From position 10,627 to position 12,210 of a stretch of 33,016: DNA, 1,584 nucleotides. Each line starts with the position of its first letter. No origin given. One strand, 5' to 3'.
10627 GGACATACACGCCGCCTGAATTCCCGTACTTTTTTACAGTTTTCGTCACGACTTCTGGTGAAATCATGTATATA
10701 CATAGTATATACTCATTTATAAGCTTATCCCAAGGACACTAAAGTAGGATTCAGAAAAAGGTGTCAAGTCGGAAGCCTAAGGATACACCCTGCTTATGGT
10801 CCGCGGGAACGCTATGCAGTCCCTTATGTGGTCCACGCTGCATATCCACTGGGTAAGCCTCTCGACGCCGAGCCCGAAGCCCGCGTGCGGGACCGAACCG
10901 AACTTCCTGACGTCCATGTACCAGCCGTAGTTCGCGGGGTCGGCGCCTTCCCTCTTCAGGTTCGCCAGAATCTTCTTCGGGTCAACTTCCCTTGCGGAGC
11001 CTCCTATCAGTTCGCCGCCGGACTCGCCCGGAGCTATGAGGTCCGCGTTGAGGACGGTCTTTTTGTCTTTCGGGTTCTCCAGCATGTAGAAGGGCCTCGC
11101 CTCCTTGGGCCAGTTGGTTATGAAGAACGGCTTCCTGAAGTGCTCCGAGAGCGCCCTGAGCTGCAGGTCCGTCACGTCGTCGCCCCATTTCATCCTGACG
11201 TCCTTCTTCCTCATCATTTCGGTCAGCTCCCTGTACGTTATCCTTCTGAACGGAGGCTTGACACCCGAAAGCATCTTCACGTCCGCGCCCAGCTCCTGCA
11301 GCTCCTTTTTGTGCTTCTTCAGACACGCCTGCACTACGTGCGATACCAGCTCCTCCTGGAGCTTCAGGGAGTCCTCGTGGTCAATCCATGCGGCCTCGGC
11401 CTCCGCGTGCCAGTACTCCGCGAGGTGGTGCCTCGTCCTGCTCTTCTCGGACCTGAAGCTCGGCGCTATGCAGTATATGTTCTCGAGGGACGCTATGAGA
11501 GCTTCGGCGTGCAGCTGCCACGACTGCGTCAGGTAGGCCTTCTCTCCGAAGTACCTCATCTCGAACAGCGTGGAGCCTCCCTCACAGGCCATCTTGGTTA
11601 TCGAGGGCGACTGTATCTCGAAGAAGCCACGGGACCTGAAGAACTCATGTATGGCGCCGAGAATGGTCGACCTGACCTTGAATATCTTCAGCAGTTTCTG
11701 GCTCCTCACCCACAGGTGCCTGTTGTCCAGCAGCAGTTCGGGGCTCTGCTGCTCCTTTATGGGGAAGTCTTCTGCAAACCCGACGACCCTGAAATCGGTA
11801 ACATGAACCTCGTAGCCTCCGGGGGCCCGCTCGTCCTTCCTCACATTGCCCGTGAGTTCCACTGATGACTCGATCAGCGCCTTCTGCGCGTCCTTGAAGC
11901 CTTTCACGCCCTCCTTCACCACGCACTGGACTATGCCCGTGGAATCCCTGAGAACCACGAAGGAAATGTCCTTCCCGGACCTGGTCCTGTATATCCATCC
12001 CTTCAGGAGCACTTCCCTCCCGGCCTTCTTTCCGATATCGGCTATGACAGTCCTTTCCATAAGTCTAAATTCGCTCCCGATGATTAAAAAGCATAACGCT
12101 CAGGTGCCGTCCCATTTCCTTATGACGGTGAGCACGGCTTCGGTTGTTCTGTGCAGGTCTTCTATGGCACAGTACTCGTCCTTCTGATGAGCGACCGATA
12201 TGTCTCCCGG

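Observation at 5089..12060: Recurrent architecture: recombinase-less ~1.1 kb NTase/HEPN cassettes inserted at the 3' ends of protein-coding genes, each with a replacement gene tail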

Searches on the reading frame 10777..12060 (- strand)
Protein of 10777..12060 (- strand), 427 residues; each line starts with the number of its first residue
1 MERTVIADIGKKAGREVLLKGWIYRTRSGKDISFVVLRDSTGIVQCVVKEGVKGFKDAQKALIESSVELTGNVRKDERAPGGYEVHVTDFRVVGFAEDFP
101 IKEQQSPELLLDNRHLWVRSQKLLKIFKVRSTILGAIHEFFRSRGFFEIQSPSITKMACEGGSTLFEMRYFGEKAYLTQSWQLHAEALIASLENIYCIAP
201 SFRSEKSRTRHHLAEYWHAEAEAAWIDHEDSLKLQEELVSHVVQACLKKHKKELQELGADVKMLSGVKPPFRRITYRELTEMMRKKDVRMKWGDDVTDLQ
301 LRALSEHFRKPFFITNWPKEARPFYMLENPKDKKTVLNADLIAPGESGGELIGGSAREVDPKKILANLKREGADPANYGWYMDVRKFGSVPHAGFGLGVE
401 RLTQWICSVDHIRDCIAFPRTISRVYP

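Call 9: search_protein_families(library=pfam, proteins=[window:10777-12060:-], max_evalue=0.01)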
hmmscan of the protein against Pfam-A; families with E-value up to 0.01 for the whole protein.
window:10777-12060:- (427 aa): 2 families
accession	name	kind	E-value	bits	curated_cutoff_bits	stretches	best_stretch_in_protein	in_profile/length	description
PF00152.25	tRNA-synt_2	-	2.9e-75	253.7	25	1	107-421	2-307/308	tRNA synthetases class II (D, K and N)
PF01336.31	tRNA_anti-codon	-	1.6e-15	57.2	27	1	17-93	1-75/75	OB-fold nucleic acid binding domain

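Call 11: find_encoding_contigs(protein=window:10777-12060:-, flank=6000, max_places=10)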
Protein window:10777-12060:- (427 aa): no gene with exactly this product is on record in the collection.

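Call 13: find_related_loci(query=window:10777-12060:-, collection=genome_contigs, flank=10000)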
Query window:10777-12060:- (427 aa) in genome_contigs; peptide patterns used: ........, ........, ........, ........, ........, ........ (x = any residue, [..] = any of these).
139 stretches matched a pattern; 92 encode a relative of the query (tblastn E <= 1e-3); the best 80 are kept; 80 distinct loci.
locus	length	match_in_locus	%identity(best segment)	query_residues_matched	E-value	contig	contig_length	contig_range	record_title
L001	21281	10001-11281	85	1-427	0e+0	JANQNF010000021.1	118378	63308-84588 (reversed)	MAG: archaeon isolate PL23a_bin.95 k99_1319649, whole genome shotgun sequence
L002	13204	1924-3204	84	1-427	0e+0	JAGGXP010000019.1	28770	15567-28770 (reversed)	MAG: Candidatus Aenigmatarchaeota archaeon isolate AUK155 PB_MBMC_109_c_000000000013, whole genome shotgun sequence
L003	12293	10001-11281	83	1-427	0e+0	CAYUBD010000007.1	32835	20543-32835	MAG TPA_asm: uncultured archaeon isolate binchicken_co34_528 genome assembly, contig: NODE_1917_length_32835_cov_7.63166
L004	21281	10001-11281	81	1-427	0e+0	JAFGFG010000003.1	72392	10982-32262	MAG: Candidatus Aenigmatarchaeota archaeon isolate Zod_Metabat.1300 k87_1562532, whole genome shotgun sequence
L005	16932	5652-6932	83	1-427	0e+0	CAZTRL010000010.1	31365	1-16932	MAG TPA_asm: uncultured archaeon isolate binchicken_co151_62 genome assembly, contig: NODE_1854_length_31365_cov_7.89658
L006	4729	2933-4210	83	2-427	0e+0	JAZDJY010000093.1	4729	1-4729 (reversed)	MAG: Candidatus Aenigmatarchaeota archaeon isolate MEGAHIT-group-0.507 k141_16679089, whole genome shotgun sequence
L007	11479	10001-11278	79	1-427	0e+0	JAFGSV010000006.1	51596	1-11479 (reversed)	MAG: Candidatus Aenigmatarchaeota archaeon isolate Zod_Metabat.932 k87_3771890, whole genome shotgun sequence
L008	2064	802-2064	79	1-422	0e+0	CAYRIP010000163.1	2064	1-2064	MAG TPA_asm: uncultured archaeon isolate SRP214966_co2_17 genome assembly, contig: NODE_139642_length_2064_cov_3.890493,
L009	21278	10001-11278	74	1-427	0e+0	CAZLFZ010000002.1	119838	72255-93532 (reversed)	MAG TPA_asm: uncultured archaeon isolate binchicken_co262_246 genome assembly, contig: NODE_76_length_119838_cov_12.3945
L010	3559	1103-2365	64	6-427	0e+0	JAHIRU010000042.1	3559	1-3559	MAG: Nanoarchaeota archaeon isolate MM_PC_MetaG.mb.142 MM_PC_MetaG.mb.142_k141_689233, whole genome shotgun sequence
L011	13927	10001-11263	66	6-427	0e+0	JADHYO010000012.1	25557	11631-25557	MAG: Candidatus Aenigmatarchaeota archaeon isolate BS750m-G81 BS-750m-C2557, whole genome shotgun sequence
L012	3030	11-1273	61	6-427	0e+0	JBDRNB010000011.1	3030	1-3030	MAG: Candidatus Aenigmatarchaeota archaeon isolate MEGAHIT-group-1.865 k141_4512581, whole genome shotgun sequence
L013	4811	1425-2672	63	11-427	0e+0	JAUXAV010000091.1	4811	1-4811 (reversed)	MAG: Candidatus Aenigmatarchaeota archaeon isolate CSMAG_2771 CSMAG_2771_k141_976135_length_4811_cov_177.1478, whole gen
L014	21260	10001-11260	64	6-427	0e+0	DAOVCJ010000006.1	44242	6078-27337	MAG TPA_asm: Candidatus Aenigmatarchaeota archaeon isolate CSMAG_1028 CSMAG_1028_k141_1793520_length_44242_cov_13.9700,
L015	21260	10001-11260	63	6-427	0e+0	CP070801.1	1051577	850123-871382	MAG: Candidatus Aenigmatarchaeota archaeon isolate bin1364 chromosome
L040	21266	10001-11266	46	9-427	1e-128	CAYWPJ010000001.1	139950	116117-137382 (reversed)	MAG TPA_asm: uncultured Methanosarcinales archaeon isolate binchicken_co266_71 genome assembly, contig: NODE_283_length_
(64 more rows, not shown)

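Call 49: search_protein_families(library=pfam, proteins=[L040:11341-11727:-, L040:11724-11972:-], max_evalue=0.01)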
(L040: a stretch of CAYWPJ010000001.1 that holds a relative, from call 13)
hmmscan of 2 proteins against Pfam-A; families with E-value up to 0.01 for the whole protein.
L040:11341-11727:- (128 aa): 1 family
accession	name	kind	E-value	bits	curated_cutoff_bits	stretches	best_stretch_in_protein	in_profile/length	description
PF01850.27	PIN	-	9.2e-13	49.3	23.6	1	3-122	2-119/120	PIN domain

L040:11724-11972:- (82 aa): 1 family
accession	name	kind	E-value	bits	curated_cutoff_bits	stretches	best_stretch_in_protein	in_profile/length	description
PF02697.20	VAPB_antitox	-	1.3e-12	48.8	27.9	1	6-66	1-64/69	Putative antitoxin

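Call 63: find_homologous_proteins(query=window:10777-12060:-, max_evalue=1e-100)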
Query window:10777-12060:- (427 aa): 6599 proteins with E <= 1e-100 among 8000 candidates; the best 120 are listed.
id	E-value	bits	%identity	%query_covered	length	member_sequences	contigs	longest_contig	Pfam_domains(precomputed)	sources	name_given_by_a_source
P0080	7.6e-272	919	91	100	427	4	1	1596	PF01336.32,PF00152.26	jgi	jgi:asparaginyl-tRNA synthetase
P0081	1.1e-246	837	82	100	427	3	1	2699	PF01336.32,PF00152.26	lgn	-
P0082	1.1e-246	837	81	100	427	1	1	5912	PF01336.32,PF00152.26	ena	-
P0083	2.6e-246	835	83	100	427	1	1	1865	PF01336.32,PF00152.26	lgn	-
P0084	3.9e-246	835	83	100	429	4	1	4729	PF01336.32,PF00152.26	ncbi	ncbi:MAG: asparagine--tRNA ligase [Candidatus Aenigmatarchaeota archaeon]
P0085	6.0e-244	828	81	100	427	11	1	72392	PF01336.32,PF00152.26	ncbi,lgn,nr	ncbi:MAG: asparagine--tRNA ligase [Candidatus Aenigmarchaeota archaeon]|nr:asparagine--tRNA ligase [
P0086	1.4e-233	793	79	100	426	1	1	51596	PF01336.32,PF00152.26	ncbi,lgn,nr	ncbi:MAG: asparagine--tRNA ligase [Candidatus Aenigmarchaeota archaeon]|nr:asparagine--tRNA ligase [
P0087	1.7e-232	790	78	100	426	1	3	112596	PF01336.32,PF00152.26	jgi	jgi:asparaginyl-tRNA synthetase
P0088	1.1e-227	774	76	100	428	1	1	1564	PF01336.32,PF00152.26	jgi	-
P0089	8.7e-227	771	78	100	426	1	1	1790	PF01336.32,PF00152.26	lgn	-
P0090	2.5e-226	769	77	100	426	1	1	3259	PF01336.32,PF00152.26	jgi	jgi:asparaginyl-tRNA synthetase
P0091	4.3e-224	762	76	100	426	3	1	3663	PF01336.32,PF00152.26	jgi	-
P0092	2.7e-223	760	77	99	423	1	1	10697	PF01336.32,PF00152.26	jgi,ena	-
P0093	1.1e-221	754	75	100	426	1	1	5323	PF01336.32,PF00152.26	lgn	-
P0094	7.9e-219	745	74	100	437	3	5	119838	PF01336.32,PF00152.26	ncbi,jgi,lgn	-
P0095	9.5e-207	705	69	99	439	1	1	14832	PF01336.32,PF00152.26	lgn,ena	-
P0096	2.5e-202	690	69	100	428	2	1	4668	PF01336.32,PF00152.26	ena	-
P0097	3.6e-200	683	69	100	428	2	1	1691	PF01336.32,PF00152.26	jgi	-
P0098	5.7e-190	650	63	100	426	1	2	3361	PF01336.32,PF00152.26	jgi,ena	-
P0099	5.9e-186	636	66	99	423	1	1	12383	PF01336.32,PF00152.26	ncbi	-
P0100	5.7e-185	633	64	99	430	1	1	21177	PF01336.32,PF00152.26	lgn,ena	-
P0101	6.1e-185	633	62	99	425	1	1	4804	PF01336.32,PF00152.26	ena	-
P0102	6.2e-185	633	65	100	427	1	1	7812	PF01336.32,PF00152.26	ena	-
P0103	8.1e-185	633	66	99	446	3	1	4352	PF01336.32,PF00152.26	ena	-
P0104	6.1e-184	630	62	100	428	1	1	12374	PF01336.32,PF00152.26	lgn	-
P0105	6.9e-184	630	62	100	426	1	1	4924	PF01336.32,PF00152.26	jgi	jgi:asparaginyl-tRNA synthetase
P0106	2.0e-183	628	64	99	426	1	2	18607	PF01336.32,PF00152.26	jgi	-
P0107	2.5e-182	624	61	99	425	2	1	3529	PF01336.32,PF00152.26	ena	-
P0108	1.3e-181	622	61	99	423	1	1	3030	PF01336.32,PF00152.26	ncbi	ncbi:MAG: asparagine--tRNA ligase [Candidatus Aenigmatarchaeota archaeon]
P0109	1.0e-180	619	63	99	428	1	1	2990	PF01336.32,PF00152.26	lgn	-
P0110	2.5e-180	618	63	99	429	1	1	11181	PF01336.32,PF00152.26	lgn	-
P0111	1.5e-179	615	65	97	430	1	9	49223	PF01336.32,PF00152.26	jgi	-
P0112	1.6e-178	612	63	99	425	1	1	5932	PF01336.32,PF00152.26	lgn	-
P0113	5.3e-178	610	63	98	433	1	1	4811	PF01336.32,PF00152.26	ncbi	-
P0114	8.0e-178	610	61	99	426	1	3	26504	PF01336.32,PF00152.26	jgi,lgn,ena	-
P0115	3.1e-177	608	63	99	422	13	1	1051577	PF01336.32,PF00152.26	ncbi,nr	ncbi:MAG: asparagine--tRNA ligase [Candidatus Aenigmatarchaeota archaeon]|nr:MAG: asparagine--tRNA l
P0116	1.3e-176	606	62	99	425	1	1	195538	PF01336.32,PF00152.26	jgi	jgi:asparaginyl-tRNA synthetase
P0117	2.4e-176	605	75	79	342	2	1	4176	PF00152.26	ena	-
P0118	2.8e-176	605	60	100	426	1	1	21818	PF01336.32,PF00152.26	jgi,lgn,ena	-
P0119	7.3e-176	603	59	99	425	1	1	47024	PF01336.32,PF00152.26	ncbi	ncbi:MAG: asparagine--tRNA ligase [Nanoarchaeota archaeon]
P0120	6.2e-175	600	62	100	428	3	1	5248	PF01336.32,PF00152.26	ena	-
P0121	2.8e-174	598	61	100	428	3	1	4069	PF01336.32,PF00152.26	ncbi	-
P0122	2.1e-173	595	63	99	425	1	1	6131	PF01336.32,PF00152.26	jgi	jgi:asparaginyl-tRNA synthetase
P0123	5.7e-173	594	62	99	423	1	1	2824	PF01336.32,PF00152.26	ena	-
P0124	6.4e-173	594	60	99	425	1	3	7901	PF01336.32,PF00152.26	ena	-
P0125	3.0e-172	591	59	99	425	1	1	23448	PF01336.32,PF00152.26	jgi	jgi:asparaginyl-tRNA synthetase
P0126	5.3e-172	590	60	99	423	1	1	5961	PF01336.32,PF00152.26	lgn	-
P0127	8.4e-172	590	60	99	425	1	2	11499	PF01336.32,PF00152.26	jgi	jgi:asparaginyl-tRNA synthetase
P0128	1.5e-170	586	61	99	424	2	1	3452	PF01336.32,PF00152.26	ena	-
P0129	1.3e-169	583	61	99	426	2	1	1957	PF01336.32,PF00152.26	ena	-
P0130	2.9e-169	581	61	99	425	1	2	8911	PF01336.32,PF00152.26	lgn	-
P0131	1.7e-168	579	-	-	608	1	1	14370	PF01336.32,PF00152.26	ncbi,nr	ncbi:MAG: hypothetical protein E6J99_03500 [Methanobacteriota archaeon]|nr:MAG: hypothetical protein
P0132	3.1e-168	578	82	72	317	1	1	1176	PF01336.32,PF00152.26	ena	-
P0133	4.4e-167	574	58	99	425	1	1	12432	PF01336.32,PF00152.26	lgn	-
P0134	8.2e-167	573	58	99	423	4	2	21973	PF01336.32,PF00152.26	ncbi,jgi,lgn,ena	-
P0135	9.1e-162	557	55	99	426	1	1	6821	PF01336.32,PF00152.26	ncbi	-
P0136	2.3e-161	555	57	99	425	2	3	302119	PF01336.32,PF00152.26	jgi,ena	-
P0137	5.9e-158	544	55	100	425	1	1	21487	PF01336.32,PF00152.26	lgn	-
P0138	6.6e-157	541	55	99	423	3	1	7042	PF01336.32,PF00152.26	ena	-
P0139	2.0e-154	533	56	100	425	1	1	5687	PF01336.32,PF00152.26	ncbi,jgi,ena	ncbi:MAG: asparagine--tRNA ligase [Candidatus Aenigmatarchaeota archaeon]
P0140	2.3e-151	523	55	100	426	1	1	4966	PF01336.32,PF00152.26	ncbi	-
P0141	2.6e-151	522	55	96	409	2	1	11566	PF01336.32,PF00152.26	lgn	-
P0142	5.5e-151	521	54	100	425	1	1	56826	PF01336.32,PF00152.26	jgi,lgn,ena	jgi:asparaginyl-tRNA synthetase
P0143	2.6e-150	519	55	99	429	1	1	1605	PF01336.32,PF00152.26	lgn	-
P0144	1.2e-149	517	52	100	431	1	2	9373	PF01336.32,PF00152.26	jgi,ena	-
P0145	1.9e-149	516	53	99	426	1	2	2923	PF01336.32,PF00152.26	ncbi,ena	-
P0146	9.0e-149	514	53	98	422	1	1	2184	PF01336.32,PF00152.26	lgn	-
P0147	2.3e-148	513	53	99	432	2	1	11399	PF01336.32,PF00152.26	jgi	jgi:asparaginyl-tRNA synthetase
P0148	3.7e-148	512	55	97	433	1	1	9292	PF01336.32,PF00152.26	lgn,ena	-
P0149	1.4e-147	510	54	98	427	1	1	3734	PF01336.32,PF00152.26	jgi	-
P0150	1.9e-147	510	53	98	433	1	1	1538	PF01336.32,PF00152.26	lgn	-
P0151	3.0e-147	509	54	98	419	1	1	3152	PF01336.32,PF00152.26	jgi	jgi:asparaginyl-tRNA synthetase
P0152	1.3e-146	507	55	97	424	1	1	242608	PF01336.32,PF00152.26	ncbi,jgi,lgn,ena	-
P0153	2.6e-146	506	53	99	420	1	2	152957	PF01336.32,PF00152.26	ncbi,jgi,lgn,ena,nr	ncbi:asparagine--tRNA ligase [Nanoarchaeota archaeon]|nr:MAG: asparagine--tRNA ligase [Nanoarchaeota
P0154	3.0e-146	506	53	99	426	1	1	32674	PF01336.32,PF00152.26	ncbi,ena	-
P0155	3.6e-146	505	54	98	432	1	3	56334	PF01336.32,PF00152.26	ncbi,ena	ncbi:MAG: asparagine--tRNA ligase [Nanoarchaeota archaeon]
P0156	4.0e-146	505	53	100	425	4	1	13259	PF01336.32,PF00152.26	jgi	-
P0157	4.3e-146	505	52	98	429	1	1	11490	PF01336.32,PF00152.26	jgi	-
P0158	5.6e-146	505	53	99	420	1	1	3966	PF01336.32,PF00152.26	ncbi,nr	ncbi:MAG: asparagine--tRNA ligase [Nanoarchaeota archaeon]|nr:asparagine--tRNA ligase [Nanoarchaeota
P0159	6.9e-146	504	53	99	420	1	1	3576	PF01336.32,PF00152.26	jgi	-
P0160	7.6e-146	504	54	98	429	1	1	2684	PF01336.32,PF00152.26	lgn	-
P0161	1.2e-145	504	53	100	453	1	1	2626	PF01336.32,PF00152.26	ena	-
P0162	1.6e-145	503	51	98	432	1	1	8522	PF01336.32,PF00152.26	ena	-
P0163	1.9e-145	503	54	98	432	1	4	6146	PF01336.32,PF00152.26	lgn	-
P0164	1.9e-145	503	50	100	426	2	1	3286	PF01336.32,PF00152.26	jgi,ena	-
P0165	2.2e-145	503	52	98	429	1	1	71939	PF01336.32,PF00152.26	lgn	-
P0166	4.0e-145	502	50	100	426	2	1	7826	PF01336.32,PF00152.26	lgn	-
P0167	4.5e-145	502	52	99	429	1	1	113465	PF01336.32,PF00152.26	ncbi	-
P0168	5.0e-145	502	54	98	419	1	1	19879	PF01336.32,PF00152.26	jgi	jgi:asparaginyl-tRNA synthetase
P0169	7.3e-145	501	51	98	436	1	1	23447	PF01336.32,PF00152.26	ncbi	-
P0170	8.0e-145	501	52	100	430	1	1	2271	PF01336.32,PF00152.26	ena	-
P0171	8.1e-145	501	54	99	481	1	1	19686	PF01336.32,PF00152.26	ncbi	ncbi:MAG: asparagine--tRNA ligase [Candidatus Nanoarchaeia archaeon]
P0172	1.1e-144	500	53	96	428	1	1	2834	PF01336.32,PF00152.26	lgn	-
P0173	1.3e-144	500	54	98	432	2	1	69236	PF01336.32,PF00152.26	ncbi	-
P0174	1.5e-144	500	52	98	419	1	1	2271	PF01336.32,PF00152.26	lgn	-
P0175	2.3e-144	499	53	100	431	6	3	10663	PF01336.32,PF00152.26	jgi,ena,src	-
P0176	2.5e-144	499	53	100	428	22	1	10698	PF01336.32,PF00152.26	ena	-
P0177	3.4e-144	499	54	98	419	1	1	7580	PF01336.32,PF00152.26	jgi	jgi:asparaginyl-tRNA synthetase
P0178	3.4e-144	499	52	98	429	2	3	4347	PF01336.32,PF00152.26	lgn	-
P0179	3.4e-144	499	53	97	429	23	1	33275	PF01336.32,PF00152.26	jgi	jgi:asparaginyl-tRNA synthetase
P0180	3.9e-144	499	53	96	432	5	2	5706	PF01336.32,PF00152.26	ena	-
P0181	4.1e-144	499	53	98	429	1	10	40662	PF01336.32,PF00152.26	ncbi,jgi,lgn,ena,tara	jgi:asparaginyl-tRNA synthetase|tara:strand:+ start:4045 stop:5334 length:1290 start_codon:yes stop_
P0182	5.0e-144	498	52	99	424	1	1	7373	PF01336.32,PF00152.26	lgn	-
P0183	5.9e-144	498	50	98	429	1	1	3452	PF01336.32,PF00152.26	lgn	-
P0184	6.5e-144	498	53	97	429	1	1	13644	PF01336.32,PF00152.26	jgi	-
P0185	6.6e-144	498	52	97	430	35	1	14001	PF12869.14,PF01336.32,PF00152.26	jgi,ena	-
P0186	6.9e-144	498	52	99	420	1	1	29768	PF01336.32,PF00152.26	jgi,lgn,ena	-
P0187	7.2e-144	498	53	99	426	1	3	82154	PF01336.32,PF00152.26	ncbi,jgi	-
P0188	9.1e-144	497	51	100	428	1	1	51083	PF01336.32,PF00152.26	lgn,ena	-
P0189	1.1e-143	497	52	98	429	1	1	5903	PF01336.32,PF00152.26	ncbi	ncbi:MAG: asparagine--tRNA ligase [archaeon]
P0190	1.3e-143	497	53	98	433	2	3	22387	PF01336.32,PF00152.26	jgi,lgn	-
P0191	1.4e-143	497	51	98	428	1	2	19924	PF01336.32,PF00152.26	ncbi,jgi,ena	-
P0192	1.6e-143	497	52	97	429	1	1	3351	PF01336.32,PF00152.26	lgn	-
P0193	2.5e-143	496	54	97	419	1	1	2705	PF01336.32,PF00152.26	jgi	jgi:asparaginyl-tRNA synthetase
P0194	3.9e-143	495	51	100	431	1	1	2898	PF01336.32,PF00152.26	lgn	-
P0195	4.2e-143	495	51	97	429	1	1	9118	PF01336.32,PF00152.26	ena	-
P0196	4.5e-143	495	53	100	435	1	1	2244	PF01336.32,PF00152.26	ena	-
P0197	4.8e-143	495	52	98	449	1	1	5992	PF01336.32,PF00152.26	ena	-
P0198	4.9e-143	495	50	100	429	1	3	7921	PF01336.32,PF00152.26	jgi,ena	-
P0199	5.0e-143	495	50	100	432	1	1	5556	PF01336.32,PF00152.26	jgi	jgi:asparaginyl-tRNA synthetase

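Call 64: find_encoding_contigs(protein=P0080, flank=10000, max_places=6)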
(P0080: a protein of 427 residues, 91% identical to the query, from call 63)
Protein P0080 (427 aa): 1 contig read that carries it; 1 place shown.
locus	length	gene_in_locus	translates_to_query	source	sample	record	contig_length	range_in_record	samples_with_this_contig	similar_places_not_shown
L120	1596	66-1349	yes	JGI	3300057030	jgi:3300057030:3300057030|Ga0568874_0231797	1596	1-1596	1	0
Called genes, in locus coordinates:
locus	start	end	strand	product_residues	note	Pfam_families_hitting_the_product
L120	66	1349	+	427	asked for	PF01336:tRNA_anti-codon, PF00152:tRNA-synt_2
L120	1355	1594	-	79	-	?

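Call 81: find_encoding_contigs(protein=P0082, flank=6000, max_places=3)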
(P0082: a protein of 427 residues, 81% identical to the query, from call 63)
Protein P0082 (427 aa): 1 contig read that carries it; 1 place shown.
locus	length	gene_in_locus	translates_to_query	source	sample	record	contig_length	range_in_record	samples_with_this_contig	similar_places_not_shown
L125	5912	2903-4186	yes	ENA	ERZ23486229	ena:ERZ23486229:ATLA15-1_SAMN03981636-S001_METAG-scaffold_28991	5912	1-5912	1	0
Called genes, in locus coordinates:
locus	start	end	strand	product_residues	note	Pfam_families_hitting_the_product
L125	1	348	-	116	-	?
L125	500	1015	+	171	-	PF01467:CTP_transf_like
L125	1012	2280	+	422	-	PF13091:PLDc_2, PF00614:PLDc (faint), PF13091:PLDc_2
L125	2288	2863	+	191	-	PF01928:CYTH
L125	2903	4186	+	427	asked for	PF01336:tRNA_anti-codon, PF00152:tRNA-synt_2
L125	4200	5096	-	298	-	PF01988:VIT1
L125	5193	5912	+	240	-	?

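Call 82: find_encoding_contigs(protein=P0087, flank=8000, max_places=3)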
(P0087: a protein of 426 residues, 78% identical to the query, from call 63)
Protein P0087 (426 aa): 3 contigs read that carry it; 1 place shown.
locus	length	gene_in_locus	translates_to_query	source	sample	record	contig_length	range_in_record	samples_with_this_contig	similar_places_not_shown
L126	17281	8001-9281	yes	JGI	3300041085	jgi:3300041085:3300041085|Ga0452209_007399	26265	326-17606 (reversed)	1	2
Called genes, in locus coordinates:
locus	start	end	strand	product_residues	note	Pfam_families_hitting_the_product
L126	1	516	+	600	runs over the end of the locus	-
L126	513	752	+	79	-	-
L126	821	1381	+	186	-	-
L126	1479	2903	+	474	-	PF04208:MtrA, PF00303:Thymidylat_synt, PF14251:PterinBD-DUF4346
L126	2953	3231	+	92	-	PF02686:GatC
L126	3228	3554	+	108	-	PF03819:MazG (weak)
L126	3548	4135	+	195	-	PF01928:CYTH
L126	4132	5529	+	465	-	PF01425:Amidase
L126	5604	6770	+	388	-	-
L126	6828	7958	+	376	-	PF04389:Peptidase_M28, PF01546:Peptidase_M20, PF07687:M20_dimer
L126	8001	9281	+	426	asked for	PF01336:tRNA_anti-codon, PF00152:tRNA-synt_2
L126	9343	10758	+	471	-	PF02934:GatB_N, PF02637:GatB_Yqey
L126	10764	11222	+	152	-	PF04073:tRNA_edit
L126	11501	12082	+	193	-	PF02525:Flavodoxin_2, PF03358:FMN_red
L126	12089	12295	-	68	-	-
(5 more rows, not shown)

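Call 87: search_protein_families(library=pfam, proteins=[L011:11839-12273:+], max_evalue=5)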
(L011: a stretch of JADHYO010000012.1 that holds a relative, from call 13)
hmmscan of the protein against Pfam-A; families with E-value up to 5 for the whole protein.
L011:11839-12273:+ (144 aa): 1 family
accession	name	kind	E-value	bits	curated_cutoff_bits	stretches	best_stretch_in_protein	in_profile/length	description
PF09701.15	Cas_Cmr5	-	0.042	14.5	21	1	51-90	6-44/119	CRISPR-associated protein (Cas_Cmr5)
